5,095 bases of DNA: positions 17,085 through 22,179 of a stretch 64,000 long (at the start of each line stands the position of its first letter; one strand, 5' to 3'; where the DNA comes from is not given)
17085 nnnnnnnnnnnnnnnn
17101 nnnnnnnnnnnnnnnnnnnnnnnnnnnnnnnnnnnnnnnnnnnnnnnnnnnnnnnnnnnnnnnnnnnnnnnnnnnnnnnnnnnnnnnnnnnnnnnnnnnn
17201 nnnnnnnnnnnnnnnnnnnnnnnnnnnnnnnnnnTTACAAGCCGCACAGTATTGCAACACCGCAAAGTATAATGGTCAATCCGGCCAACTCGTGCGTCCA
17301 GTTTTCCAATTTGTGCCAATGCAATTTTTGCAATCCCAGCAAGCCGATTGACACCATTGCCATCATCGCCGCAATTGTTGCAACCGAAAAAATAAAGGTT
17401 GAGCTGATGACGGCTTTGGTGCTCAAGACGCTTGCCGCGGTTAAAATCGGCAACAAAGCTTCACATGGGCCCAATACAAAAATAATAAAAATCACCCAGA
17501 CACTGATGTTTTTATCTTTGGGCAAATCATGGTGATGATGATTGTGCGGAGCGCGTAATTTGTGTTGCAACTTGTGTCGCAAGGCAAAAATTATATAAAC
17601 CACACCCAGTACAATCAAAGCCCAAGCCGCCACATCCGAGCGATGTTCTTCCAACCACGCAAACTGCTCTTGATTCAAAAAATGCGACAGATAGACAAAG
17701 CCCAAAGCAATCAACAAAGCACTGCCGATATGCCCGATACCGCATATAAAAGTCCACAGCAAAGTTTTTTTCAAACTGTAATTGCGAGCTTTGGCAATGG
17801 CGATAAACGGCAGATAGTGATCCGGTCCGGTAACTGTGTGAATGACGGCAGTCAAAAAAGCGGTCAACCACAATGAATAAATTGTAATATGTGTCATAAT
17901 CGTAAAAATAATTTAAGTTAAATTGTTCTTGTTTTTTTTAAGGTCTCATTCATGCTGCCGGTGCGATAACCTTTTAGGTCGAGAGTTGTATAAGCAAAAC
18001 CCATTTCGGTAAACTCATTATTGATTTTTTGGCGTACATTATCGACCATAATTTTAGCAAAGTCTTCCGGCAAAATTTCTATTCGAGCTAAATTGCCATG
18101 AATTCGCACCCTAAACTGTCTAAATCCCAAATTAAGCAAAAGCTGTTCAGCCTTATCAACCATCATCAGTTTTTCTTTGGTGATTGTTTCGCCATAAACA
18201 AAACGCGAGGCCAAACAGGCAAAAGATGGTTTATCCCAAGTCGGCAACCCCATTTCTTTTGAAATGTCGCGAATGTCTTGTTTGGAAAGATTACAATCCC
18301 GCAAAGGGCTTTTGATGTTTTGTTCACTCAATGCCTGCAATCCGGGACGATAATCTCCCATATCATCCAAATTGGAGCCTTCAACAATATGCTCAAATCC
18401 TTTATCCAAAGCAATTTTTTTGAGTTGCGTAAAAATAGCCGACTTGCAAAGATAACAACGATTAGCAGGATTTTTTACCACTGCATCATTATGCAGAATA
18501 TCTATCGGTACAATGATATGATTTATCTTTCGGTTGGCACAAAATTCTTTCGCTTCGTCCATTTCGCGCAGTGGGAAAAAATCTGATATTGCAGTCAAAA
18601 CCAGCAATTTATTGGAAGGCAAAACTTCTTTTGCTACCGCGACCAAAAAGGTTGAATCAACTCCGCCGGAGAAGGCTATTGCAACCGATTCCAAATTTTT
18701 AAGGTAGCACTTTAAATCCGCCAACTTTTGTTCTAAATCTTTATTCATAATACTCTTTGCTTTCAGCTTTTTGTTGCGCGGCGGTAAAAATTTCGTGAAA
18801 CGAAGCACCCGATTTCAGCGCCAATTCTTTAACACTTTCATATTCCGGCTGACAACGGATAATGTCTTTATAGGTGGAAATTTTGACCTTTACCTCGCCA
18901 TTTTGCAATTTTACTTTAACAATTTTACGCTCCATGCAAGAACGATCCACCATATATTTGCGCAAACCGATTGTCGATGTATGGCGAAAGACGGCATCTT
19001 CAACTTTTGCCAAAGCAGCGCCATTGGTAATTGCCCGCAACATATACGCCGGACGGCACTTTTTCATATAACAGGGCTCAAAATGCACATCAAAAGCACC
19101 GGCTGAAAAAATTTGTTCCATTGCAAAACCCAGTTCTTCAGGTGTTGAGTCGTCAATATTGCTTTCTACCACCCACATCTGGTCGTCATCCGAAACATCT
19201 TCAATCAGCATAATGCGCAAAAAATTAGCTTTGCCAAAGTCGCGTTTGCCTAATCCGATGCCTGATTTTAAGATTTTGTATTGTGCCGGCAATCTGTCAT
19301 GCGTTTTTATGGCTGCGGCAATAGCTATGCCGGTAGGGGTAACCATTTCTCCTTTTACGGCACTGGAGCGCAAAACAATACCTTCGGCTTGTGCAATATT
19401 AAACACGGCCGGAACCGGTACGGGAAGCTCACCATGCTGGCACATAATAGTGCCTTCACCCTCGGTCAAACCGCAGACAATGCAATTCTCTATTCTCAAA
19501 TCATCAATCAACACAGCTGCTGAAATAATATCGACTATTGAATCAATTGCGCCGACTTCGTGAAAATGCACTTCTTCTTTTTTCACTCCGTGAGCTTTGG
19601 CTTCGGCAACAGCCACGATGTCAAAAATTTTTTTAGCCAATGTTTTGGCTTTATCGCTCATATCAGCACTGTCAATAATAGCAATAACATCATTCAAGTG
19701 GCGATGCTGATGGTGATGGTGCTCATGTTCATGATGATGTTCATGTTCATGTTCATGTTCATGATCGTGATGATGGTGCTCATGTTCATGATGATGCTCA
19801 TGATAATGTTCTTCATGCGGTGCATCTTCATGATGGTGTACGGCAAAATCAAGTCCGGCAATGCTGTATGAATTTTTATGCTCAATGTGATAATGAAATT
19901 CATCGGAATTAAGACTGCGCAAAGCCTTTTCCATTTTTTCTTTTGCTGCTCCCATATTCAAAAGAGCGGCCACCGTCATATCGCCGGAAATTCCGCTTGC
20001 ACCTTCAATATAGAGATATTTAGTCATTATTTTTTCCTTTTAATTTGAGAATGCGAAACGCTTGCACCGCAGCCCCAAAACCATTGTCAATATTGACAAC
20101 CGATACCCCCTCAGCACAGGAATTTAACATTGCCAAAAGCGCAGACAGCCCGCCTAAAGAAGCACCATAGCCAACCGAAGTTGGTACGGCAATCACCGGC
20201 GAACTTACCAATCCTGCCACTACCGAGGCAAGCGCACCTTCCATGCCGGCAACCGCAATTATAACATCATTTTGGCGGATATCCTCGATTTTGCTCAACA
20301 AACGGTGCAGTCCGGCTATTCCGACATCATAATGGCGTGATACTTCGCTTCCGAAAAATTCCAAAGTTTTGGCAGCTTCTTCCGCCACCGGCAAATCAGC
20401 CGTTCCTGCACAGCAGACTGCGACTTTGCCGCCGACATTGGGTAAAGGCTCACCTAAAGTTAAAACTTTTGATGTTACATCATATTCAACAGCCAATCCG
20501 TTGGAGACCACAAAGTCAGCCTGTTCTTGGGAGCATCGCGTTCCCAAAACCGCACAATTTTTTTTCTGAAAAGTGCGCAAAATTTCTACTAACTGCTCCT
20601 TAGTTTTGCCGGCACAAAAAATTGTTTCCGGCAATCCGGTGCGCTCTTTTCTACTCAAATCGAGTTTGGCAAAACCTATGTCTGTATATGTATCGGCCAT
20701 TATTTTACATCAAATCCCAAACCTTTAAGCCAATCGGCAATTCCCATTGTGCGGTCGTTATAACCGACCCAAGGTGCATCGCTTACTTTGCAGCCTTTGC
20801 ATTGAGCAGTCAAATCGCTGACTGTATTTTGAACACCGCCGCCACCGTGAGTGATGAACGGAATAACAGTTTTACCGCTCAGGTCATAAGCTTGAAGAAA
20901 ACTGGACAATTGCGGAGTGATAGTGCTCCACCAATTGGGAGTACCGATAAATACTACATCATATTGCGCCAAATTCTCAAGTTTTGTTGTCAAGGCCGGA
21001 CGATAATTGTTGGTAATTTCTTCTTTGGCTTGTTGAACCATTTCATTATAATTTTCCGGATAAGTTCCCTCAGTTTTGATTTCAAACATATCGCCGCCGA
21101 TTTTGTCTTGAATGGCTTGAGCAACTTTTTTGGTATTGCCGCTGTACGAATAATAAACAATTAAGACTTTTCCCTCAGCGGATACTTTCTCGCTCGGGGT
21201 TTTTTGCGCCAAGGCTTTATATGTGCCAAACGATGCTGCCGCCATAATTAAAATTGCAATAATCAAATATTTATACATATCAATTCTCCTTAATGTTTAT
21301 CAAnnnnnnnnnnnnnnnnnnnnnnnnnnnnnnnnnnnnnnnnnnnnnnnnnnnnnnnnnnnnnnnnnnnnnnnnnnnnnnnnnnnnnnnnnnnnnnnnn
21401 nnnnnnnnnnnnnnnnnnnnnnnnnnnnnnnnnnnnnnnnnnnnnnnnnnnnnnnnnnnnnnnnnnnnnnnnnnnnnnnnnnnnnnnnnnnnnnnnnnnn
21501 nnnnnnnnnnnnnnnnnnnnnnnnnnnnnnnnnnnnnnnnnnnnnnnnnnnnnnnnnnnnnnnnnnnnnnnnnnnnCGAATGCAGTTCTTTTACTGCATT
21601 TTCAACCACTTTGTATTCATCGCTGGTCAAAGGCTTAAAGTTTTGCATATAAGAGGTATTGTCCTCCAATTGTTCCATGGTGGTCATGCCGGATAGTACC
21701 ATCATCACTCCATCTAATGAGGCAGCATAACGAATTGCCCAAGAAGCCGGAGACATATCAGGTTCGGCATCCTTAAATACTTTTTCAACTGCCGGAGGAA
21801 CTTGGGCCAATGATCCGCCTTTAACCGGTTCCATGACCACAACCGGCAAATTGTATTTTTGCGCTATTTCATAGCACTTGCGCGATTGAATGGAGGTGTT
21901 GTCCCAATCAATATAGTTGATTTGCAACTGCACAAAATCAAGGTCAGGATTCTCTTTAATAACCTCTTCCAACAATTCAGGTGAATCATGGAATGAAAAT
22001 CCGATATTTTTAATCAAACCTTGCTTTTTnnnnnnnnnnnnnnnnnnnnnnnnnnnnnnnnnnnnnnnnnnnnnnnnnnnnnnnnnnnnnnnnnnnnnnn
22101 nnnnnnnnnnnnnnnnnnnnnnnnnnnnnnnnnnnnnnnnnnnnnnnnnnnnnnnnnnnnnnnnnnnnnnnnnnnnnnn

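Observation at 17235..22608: larB-larC-larE without larA, co-operonic with a Tat-exported AKR/Fe-S reductase, an exported flavodoxin and a Ni-transporter-like protein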

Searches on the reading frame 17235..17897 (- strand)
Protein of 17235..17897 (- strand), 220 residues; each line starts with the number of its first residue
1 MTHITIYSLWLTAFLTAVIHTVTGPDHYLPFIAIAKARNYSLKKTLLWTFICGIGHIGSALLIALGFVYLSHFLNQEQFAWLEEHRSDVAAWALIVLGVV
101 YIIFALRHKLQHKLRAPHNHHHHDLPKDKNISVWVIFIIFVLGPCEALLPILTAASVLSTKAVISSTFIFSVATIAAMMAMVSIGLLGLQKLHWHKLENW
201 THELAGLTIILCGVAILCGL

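Call 3: search_protein_families(library=pfam, proteins=[window:17235-17897:-], max_evalue=0.01)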
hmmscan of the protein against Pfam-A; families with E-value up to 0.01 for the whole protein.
window:17235-17897:- (220 aa): 1 family
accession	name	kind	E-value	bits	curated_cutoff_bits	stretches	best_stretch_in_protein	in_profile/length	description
PF11139.14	SfLAP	-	0.002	18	35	0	47-112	31-90/213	Sap, sulfolipid-1-addressing protein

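Call 4: search_protein_families(library=ncbifam, proteins=[window:17235-17897:-], max_evalue=0.01)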
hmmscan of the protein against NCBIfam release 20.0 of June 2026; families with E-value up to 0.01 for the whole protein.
window:17235-17897:- (220 aa): 1 family
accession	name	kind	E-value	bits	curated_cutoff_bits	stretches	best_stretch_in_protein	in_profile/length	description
TIGR03943.1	TIGR03943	equivalog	0.0033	16.8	88.8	1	89-143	19-69/221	TIGR03943 family putative permease subunit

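Call 77: find_homologous_proteins(query=window:17235-17897:-, max_evalue=0.00001)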
Query window:17235-17897:- (220 aa): 1847 proteins with E <= 0.00001 among 2689 candidates; the best 120 are listed.
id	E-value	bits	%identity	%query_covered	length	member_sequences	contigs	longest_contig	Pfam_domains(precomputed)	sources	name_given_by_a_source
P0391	5.2e-138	476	98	100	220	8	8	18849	-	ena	-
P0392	2.7e-116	405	81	100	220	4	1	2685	-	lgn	-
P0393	3.2e-114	399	82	100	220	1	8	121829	-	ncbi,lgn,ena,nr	ncbi:MAG: hypothetical protein IJ529_05830 [Alphaproteobacteria bacterium]|nr:hypothetical protein [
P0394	1.0e-91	325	68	99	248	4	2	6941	-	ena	-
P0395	4.6e-91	323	68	99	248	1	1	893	-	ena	-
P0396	1.3e-90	321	66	99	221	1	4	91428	-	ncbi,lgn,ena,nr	ncbi:MAG: hypothetical protein IJ689_00690 [Alphaproteobacteria bacterium]|nr:hypothetical protein [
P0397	1.4e-90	321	66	99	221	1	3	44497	-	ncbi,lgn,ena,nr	ncbi:MAG: hypothetical protein J6N49_02190 [Alphaproteobacteria bacterium]|nr:hypothetical protein [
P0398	2.0e-90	321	68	99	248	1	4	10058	-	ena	-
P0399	2.3e-90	321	68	99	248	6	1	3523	-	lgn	-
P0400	2.4e-90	320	67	100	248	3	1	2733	-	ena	-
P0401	2.9e-90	320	68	99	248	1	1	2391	-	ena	-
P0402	4.5e-90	320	67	99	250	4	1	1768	-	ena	-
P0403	1.2e-89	318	68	100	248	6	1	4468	-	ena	-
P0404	1.8e-89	318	68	99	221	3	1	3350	-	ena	-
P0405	3.3e-89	317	67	99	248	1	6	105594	-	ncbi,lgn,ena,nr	ncbi:MAG: hypothetical protein IJ532_05990 [Alphaproteobacteria bacterium]|nr:hypothetical protein [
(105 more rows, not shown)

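Call 79: search_protein_families(library=pfam, alignment_id=A7, max_evalue=0.1)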
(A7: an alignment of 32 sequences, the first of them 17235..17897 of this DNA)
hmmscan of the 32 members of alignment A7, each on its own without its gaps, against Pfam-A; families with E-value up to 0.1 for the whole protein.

A. member 1, window:17235-17897:- (220 aa): 4 families
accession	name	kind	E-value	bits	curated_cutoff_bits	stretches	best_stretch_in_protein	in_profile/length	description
PF11139.14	SfLAP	-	0.002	18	35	1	47-112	31-90/213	Sap, sulfolipid-1-addressing protein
PF09323.15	DUF1980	-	0.054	14.4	25.9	1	89-154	36-99/110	DUF1980 N-terminal domain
PF02656.20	DUF202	-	0.069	14.1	23.4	0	61-108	19-61/68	Domain of unknown function (DUF202)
PF13630.11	SdpI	-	0.098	13.3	28.2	0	80-142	21-60/71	SdpI/YfhL protein family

B. families by the number of members that match (of 32 scanned): 11 families
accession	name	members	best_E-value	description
PF03741.22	TerC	3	0.0058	Integral membrane protein TerC family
PF11139.14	SfLAP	2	0.002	Sap, sulfolipid-1-addressing protein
PF06728.19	PIG-U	2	0.0042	GPI transamidase subunit PIG-U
PF22765.1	DUF7010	1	0.026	Family of unknown function (DUF7010)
PF20098.4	DUF6488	1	0.039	Family of unknown function (DUF6488)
PF20237.3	DUF6594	1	0.041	Family of unknown function (DUF6594)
PF09323.15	DUF1980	1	0.054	DUF1980 N-terminal domain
PF18839.6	LPD24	1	0.064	Large polyvalent protein associated domain 24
PF17920.6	TetR_C_16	1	0.068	Tetracyclin repressor-like, C-terminal domain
PF02656.20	DUF202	1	0.069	Domain of unknown function (DUF202)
PF13630.11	SdpI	1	0.098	SdpI/YfhL protein family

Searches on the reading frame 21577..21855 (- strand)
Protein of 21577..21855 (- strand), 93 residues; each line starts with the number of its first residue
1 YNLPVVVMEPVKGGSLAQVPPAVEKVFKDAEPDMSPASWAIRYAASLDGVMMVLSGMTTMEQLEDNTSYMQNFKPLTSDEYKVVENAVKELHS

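Call 47: search_solved_structures(query=A4, max_evalue=10, show_alignments=5)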
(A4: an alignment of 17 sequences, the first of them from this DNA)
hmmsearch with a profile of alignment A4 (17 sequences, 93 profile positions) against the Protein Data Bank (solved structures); distinct sequences matched with E-value up to 10: 39.
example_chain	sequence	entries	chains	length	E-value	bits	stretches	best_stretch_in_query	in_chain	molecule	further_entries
1ynp_A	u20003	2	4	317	7.2e-06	29.3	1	25-89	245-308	oxidoreductase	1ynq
3n6q_A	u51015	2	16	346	0.00058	23.2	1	29-85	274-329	YghZ aldo-keto reductase | ALDO-KETO REDUCTASE AKR14A1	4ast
4aub_A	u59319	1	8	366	0.00064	23.1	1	29-85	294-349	ALDO-KETO REDUCTASE AKR14A1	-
7smi_A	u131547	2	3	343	0.0019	21.6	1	33-82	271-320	L-galactose dehydrogenase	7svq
7ezi_A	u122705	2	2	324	0.0028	21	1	32-72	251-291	L-galactose dehydrogenase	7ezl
8scc_A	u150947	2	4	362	0.014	18.8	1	28-73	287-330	L-galactose dehydrogenase | L-galactose dehydrogenase isoform X1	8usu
8hw0_A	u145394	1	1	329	0.014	18.8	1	33-86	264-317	NADPH-dependent aldo/keto reductase AKR6D1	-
7utf_A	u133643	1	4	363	0.018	18.4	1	31-88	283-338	Putative oxidoreductase, aryl-alcohol dehydrogenase like protein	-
8hwn_B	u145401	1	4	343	0.029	17.8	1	24-88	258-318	DepB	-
1qrq_A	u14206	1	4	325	0.042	17.3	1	33-79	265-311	PROTEIN (KV BETA2 PROTEIN)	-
6ci1_A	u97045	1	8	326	0.043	17.2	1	33-79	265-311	Voltage-gated potassium channel subunit beta-2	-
3eb3_A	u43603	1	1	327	0.043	17.2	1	33-79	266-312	Voltage-gated potassium channel subunit beta-2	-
3eb4_A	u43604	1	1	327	0.043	17.2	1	33-79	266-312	Voltage-gated potassium channel subunit beta-2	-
3eau_A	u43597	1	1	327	0.043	17.2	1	33-79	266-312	Voltage-gated potassium channel subunit beta-2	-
1exb_A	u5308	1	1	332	0.044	17.2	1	34-79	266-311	KV BETA2 PROTEIN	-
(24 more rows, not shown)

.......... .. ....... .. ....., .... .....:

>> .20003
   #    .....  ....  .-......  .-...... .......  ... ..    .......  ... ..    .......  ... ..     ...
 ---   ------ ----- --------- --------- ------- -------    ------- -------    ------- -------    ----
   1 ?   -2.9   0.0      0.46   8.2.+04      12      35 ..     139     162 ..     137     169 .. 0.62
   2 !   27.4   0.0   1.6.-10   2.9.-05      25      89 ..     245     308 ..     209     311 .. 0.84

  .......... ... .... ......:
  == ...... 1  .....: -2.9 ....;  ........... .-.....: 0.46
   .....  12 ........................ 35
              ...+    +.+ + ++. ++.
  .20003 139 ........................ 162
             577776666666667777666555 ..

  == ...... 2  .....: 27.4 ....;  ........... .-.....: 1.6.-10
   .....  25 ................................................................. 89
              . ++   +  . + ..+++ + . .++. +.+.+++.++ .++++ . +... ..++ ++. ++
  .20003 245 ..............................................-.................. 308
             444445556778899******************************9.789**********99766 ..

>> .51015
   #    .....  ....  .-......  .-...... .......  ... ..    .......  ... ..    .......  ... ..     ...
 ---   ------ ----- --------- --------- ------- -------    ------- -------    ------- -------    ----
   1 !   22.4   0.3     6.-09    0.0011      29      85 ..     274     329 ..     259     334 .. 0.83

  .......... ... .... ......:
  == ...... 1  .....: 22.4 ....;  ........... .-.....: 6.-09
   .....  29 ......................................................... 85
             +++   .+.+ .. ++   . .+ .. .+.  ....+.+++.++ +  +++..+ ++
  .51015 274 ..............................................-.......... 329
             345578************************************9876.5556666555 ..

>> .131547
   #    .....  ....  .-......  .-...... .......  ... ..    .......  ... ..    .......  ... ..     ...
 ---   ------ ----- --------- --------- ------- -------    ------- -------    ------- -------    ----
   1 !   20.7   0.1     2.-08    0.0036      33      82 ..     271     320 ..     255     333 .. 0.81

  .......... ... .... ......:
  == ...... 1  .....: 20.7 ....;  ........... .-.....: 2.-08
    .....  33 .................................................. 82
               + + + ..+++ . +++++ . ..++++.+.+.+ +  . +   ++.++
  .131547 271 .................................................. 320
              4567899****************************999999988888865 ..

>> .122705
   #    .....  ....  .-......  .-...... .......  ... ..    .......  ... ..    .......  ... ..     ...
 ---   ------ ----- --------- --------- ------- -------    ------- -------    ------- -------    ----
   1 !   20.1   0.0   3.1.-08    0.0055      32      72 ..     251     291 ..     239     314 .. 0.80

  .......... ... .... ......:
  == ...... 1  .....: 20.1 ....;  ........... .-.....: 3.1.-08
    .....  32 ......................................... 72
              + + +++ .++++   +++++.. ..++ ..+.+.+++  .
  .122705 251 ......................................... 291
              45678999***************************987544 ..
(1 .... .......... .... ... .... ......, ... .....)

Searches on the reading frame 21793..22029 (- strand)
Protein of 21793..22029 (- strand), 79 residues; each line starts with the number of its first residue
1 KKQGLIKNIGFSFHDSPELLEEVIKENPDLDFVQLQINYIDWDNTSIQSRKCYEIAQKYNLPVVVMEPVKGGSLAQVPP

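Call 35: search_solved_structures(query=A3, max_evalue=10, show_alignments=5)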
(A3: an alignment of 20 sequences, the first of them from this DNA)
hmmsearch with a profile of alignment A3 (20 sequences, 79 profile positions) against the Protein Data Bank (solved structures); distinct sequences matched with E-value up to 10: 5.
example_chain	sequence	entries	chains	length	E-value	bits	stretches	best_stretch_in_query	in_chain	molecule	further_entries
1ynp_A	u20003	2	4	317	0.023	17.8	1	1-77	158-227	oxidoreductase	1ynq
5cwd_A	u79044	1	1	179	0.19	14.9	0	41-62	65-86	Designed helical repeat protein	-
3is5_A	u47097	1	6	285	0.5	13.6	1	51-74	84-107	Calcium-dependent protein kinase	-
4h8n_A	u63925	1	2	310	1.4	12.1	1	1-68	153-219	Conjugated polyketone reductase C2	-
3vxg_A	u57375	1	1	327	1.6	12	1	1-68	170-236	Conjugated polyketone reductase C2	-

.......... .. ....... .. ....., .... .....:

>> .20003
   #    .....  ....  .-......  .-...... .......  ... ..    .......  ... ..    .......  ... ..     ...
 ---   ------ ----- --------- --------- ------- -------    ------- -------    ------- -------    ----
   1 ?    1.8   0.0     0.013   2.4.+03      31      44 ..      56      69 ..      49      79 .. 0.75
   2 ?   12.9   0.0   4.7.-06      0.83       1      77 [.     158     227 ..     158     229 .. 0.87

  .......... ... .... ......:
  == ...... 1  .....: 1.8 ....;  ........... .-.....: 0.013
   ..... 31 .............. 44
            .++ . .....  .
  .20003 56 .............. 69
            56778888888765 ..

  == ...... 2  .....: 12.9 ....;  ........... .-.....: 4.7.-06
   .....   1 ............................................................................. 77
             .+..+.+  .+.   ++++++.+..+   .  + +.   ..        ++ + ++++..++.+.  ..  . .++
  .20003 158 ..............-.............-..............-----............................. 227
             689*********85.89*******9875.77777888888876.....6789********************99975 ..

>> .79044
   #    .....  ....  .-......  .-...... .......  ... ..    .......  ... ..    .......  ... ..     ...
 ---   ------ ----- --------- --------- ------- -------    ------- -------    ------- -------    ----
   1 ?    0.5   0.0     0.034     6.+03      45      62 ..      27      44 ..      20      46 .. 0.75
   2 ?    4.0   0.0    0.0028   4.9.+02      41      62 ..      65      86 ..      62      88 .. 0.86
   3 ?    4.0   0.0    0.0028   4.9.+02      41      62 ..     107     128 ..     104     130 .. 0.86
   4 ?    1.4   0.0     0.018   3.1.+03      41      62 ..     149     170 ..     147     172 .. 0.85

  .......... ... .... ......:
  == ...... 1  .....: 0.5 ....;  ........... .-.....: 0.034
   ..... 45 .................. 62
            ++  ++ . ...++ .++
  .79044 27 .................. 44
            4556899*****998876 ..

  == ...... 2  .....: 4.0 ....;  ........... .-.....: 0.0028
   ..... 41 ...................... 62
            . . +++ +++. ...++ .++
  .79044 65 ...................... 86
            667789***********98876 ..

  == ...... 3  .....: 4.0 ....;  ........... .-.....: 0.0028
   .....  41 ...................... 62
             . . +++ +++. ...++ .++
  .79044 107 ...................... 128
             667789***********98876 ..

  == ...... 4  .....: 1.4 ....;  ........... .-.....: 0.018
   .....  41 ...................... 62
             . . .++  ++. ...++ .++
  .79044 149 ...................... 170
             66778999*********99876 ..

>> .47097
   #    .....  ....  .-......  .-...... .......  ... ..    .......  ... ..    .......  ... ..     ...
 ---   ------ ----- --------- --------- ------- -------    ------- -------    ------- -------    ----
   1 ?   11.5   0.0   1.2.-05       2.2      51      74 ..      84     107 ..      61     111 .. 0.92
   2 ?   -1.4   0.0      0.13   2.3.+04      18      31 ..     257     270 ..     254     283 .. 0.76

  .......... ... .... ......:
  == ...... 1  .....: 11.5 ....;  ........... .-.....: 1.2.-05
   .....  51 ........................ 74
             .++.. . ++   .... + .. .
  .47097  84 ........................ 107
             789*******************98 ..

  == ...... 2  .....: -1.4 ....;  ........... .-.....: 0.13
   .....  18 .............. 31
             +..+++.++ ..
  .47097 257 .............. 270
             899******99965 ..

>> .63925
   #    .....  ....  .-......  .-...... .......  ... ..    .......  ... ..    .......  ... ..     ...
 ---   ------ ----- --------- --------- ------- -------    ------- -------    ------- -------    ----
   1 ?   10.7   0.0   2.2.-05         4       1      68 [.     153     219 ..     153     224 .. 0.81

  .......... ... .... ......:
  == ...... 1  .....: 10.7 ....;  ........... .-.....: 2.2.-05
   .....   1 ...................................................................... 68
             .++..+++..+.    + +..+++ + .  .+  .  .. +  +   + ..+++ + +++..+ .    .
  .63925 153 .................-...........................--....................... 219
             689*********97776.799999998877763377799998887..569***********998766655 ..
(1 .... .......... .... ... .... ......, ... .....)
